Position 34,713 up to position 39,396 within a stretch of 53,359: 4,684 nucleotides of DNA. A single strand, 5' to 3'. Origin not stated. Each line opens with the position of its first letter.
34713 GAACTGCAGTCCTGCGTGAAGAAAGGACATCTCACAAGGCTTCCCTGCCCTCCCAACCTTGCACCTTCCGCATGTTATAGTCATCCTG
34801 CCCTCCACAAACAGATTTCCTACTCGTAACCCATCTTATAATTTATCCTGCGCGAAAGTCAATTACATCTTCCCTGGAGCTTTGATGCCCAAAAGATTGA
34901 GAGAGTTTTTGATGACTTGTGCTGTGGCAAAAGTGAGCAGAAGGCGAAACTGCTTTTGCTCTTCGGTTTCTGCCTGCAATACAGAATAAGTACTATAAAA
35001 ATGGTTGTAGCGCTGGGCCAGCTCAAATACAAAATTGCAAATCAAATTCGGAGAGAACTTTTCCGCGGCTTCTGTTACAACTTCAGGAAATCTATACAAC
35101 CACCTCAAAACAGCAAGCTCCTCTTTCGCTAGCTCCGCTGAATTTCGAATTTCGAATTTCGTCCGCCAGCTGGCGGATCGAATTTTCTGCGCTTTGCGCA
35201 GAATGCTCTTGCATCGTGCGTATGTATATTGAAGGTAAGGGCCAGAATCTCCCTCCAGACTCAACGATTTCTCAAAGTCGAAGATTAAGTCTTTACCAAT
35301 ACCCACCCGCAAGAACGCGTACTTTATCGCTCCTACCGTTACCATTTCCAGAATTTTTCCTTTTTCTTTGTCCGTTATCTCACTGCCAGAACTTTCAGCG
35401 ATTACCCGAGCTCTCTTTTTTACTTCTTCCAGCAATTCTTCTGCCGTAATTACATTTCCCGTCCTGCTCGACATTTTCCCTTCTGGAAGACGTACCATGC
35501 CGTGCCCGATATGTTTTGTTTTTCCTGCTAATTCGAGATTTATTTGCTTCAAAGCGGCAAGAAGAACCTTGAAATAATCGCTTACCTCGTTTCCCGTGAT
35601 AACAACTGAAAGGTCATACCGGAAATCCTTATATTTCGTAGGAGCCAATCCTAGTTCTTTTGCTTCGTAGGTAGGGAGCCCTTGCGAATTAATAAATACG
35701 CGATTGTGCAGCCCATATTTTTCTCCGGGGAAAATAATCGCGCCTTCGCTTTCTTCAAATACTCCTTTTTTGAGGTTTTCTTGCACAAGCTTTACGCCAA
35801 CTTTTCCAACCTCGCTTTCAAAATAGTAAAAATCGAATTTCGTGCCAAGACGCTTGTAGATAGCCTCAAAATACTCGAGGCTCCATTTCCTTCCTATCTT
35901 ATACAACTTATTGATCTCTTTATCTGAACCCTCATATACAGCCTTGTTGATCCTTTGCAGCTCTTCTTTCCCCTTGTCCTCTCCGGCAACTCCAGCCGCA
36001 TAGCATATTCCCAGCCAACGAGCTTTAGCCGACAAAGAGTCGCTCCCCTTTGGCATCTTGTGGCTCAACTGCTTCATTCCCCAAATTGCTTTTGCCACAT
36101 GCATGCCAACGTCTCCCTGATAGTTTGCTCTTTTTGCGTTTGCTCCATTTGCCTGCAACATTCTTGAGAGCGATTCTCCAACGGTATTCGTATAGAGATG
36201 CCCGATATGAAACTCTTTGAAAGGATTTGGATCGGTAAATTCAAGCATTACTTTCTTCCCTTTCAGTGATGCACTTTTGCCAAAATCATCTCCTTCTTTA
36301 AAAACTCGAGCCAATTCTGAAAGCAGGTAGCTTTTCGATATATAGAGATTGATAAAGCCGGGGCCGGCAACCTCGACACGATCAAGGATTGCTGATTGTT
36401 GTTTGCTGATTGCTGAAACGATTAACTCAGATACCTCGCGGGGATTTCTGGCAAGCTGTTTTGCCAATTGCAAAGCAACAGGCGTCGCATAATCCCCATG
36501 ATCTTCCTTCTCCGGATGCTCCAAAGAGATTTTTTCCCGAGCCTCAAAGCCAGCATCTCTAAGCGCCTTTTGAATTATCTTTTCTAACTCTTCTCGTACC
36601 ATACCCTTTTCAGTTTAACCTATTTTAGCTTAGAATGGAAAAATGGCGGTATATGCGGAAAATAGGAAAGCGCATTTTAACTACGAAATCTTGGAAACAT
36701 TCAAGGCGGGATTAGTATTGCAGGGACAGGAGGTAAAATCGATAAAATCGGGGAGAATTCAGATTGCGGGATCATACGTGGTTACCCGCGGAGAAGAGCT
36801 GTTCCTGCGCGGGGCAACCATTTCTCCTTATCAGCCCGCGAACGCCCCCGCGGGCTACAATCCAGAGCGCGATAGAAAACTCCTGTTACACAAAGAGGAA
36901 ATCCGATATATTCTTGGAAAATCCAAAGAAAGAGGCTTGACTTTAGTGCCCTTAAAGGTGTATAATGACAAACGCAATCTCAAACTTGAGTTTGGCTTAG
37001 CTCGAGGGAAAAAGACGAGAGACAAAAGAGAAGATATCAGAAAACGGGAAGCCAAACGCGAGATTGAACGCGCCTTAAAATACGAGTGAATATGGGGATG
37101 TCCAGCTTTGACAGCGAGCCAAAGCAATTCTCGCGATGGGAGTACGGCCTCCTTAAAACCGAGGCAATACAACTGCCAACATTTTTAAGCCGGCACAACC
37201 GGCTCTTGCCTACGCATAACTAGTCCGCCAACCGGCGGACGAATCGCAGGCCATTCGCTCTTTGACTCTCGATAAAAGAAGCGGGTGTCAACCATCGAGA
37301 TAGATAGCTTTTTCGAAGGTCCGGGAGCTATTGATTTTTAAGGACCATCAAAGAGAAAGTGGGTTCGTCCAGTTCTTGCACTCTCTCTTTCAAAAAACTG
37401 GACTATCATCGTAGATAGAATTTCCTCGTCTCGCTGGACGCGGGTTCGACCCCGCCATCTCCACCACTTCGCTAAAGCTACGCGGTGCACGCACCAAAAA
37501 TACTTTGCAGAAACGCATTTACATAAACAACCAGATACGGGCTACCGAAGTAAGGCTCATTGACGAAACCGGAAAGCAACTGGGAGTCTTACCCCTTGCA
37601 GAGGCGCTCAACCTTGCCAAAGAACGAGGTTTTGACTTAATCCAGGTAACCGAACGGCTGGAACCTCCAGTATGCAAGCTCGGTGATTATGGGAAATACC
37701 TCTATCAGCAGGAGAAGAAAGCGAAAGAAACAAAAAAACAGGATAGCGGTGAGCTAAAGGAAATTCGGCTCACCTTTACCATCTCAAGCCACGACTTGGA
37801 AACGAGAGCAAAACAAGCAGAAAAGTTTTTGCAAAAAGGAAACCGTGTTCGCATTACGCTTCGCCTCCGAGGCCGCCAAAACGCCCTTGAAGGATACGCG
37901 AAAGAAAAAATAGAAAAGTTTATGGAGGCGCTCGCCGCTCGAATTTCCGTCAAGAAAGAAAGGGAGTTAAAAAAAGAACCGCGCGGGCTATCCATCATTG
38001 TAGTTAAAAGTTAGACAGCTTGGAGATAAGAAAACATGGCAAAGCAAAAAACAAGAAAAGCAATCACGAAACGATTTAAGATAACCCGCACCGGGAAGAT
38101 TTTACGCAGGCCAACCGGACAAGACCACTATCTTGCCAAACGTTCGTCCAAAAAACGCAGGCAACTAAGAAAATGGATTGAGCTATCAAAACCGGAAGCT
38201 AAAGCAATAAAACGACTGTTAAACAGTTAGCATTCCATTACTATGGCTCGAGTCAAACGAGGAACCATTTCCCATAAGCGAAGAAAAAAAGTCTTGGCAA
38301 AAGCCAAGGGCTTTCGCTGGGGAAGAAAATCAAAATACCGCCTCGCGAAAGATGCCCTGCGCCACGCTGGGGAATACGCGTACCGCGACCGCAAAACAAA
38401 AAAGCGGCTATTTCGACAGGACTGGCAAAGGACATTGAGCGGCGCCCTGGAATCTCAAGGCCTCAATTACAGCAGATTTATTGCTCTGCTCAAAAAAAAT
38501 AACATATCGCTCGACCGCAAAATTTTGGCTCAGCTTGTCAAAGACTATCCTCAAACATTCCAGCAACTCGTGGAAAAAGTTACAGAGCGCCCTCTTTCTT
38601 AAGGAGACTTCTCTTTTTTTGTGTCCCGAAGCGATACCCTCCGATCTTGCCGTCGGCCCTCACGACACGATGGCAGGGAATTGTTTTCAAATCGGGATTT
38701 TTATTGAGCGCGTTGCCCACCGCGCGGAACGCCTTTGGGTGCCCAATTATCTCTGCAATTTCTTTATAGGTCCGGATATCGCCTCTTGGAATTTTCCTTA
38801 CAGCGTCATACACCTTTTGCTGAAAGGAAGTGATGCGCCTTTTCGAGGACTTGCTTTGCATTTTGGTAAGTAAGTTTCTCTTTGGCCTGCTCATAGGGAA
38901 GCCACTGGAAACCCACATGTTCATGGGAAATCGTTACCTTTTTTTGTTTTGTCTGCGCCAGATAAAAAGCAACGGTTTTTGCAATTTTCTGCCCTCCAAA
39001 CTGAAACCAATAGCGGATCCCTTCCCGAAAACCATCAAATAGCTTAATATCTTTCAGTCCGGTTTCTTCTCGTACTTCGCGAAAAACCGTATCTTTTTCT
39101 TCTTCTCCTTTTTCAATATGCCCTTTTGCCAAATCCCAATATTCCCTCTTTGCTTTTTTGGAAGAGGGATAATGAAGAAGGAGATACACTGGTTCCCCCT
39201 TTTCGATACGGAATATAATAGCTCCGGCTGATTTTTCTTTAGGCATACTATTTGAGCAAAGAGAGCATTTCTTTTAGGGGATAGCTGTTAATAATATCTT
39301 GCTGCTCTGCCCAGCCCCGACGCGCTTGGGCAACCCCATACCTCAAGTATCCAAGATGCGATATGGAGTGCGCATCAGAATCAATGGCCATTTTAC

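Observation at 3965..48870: Mosaic of sharply bounded GC-rich single-gene islands wired to AT-rich host-type promoters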

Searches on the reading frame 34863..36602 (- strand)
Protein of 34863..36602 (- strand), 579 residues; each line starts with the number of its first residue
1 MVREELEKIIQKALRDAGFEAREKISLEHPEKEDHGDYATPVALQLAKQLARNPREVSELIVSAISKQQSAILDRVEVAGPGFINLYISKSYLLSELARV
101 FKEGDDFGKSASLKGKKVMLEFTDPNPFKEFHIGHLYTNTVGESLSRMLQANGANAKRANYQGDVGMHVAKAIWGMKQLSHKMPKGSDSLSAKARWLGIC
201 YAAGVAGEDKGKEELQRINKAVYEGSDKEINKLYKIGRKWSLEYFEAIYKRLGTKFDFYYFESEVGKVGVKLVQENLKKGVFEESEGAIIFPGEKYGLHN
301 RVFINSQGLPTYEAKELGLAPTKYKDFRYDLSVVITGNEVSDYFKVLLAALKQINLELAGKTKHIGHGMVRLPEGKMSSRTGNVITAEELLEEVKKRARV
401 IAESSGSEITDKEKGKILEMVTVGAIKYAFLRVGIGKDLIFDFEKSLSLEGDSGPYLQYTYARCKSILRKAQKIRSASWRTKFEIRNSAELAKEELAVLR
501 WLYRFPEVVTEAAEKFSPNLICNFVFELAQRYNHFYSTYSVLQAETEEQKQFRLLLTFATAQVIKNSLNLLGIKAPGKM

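Call 11: search_protein_families(library=pfam, proteins=[window:34863-36602:-], max_evalue=0.001)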
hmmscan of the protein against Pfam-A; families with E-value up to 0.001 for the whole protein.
window:34863-36602:- (579 aa): 4 families
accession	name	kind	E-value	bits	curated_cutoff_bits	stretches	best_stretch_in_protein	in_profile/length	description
PF00750.26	tRNA-synt_1d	-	1.2e-32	113.7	23.3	1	109-443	13-349/349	tRNA synthetases class I (R), catalytic domain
PF05746.21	DALR_1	-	7.1e-31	107.2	22.3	1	457-579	1-117/117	DALR anticodon binding domain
PF03485.21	Arg_tRNA_synt_N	-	4.7e-23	82.1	21.5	1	5-87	2-84/85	Arginyl tRNA synthetase N terminal domain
PF00133.28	tRNA-synt_1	-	0.00082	18.7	22.7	0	101-172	6-79/414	tRNA synthetases class I (I, L, M and V)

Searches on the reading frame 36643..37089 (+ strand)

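Call 11: search_protein_families(library=pfam, proteins=[window:36643-37089:+], max_evalue=0.001)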
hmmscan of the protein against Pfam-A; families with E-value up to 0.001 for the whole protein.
window:36643-37089:+ (148 aa): 1 family
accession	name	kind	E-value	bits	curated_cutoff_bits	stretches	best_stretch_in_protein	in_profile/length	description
PF01668.23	SmpB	-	9.3e-52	175.2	27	1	5-146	2-142/143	SmpB protein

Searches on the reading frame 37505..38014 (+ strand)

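Call 11: search_protein_families(library=pfam, proteins=[window:37505-38014:+], max_evalue=0.001)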
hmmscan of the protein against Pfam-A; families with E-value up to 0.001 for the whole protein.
window:37505-38014:+ (169 aa): 3 families
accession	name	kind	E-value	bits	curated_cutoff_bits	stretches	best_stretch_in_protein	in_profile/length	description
PF05198.21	IF3_N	-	7.9e-30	103.3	26.9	1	7-75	1-69/70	Translation initiation factor IF-3, N-terminal domain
PF00707.27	IF3_C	-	5.8e-20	71.5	34.8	1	83-164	2-81/86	Translation initiation factor IF-3, C-terminal domain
PF14877.11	mIF3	-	9.5e-05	22.6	33.8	1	67-122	110-166/177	Mitochondrial translation initiation factor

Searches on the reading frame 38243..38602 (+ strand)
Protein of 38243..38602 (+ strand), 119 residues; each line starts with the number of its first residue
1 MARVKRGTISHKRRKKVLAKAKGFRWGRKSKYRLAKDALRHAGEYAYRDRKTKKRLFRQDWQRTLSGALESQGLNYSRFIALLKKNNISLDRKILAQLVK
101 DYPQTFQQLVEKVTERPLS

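Call 11: search_protein_families(library=pfam, proteins=[window:38243-38602:+], max_evalue=0.001)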
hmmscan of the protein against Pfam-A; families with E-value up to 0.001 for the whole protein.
window:38243-38602:+ (119 aa): 1 family
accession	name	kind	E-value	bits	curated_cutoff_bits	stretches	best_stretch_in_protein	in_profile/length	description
PF00453.23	Ribosomal_L20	-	3.7e-32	111.1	30.8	1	3-109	1-107/107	Ribosomal protein L20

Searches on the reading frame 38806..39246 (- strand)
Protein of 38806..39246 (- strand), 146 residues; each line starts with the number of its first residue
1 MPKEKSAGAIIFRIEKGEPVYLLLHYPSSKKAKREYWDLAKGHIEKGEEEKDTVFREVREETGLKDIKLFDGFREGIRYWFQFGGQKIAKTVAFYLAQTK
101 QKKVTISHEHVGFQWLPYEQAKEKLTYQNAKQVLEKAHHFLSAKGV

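Call 11: search_protein_families(library=pfam, proteins=[window:38806-39246:-], max_evalue=0.001)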
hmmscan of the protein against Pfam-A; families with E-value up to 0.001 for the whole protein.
window:38806-39246:- (146 aa): 1 family
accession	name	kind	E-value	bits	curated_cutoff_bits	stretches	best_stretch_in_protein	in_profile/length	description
PF00293.34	NUDIX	-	1.1e-17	64.7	21.1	1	5-135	4-132/134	NUDIX domain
